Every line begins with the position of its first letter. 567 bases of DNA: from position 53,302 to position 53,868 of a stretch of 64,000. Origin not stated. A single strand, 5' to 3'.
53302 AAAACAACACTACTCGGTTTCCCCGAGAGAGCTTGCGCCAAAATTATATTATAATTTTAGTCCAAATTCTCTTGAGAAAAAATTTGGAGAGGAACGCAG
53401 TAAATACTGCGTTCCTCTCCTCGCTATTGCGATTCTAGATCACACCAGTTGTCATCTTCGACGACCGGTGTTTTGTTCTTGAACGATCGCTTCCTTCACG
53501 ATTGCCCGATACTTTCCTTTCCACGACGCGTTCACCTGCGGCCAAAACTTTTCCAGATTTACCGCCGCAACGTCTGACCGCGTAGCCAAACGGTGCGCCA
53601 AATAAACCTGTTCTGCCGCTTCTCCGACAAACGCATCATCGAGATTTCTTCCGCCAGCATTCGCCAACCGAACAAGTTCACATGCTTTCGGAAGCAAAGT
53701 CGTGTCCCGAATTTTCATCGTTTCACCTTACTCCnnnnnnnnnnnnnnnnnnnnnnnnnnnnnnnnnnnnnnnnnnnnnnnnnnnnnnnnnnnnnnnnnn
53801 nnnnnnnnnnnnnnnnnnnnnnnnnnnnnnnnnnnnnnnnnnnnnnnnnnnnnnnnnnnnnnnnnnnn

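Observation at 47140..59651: Ten-gene GC-rich operon coupling a TerY-P-like vWA/kinase/PP2C module to a complete ADP-ribose + nicotinamide to NAD+ rebuilding pathway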

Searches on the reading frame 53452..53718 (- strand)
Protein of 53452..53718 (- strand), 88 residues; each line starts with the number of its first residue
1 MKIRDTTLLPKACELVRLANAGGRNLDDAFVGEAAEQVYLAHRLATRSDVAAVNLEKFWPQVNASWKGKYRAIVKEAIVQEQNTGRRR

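Call 3: search_protein_families(library=pfam, proteins=[window:53452-53718:-], max_evalue=0.01)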
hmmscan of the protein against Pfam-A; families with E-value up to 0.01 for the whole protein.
window:53452-53718:- (88 aa): 0 families

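Call 4: search_protein_families(library=padloc, proteins=[window:53452-53718:-], max_evalue=0.01)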
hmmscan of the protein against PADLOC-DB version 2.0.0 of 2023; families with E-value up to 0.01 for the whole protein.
window:53452-53718:- (88 aa): 0 families

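Call 7: search_protein_families(library=ncbifam, proteins=[window:53452-53718:-], max_evalue=0.01)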
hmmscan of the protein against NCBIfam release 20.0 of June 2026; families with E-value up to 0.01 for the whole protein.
window:53452-53718:- (88 aa): 0 families

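Call 73: search_protein_families(library=phrogs, proteins=[window:53452-53718:-], max_evalue=0.001)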
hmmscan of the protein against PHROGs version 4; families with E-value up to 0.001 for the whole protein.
window:53452-53718:- (88 aa): 0 families
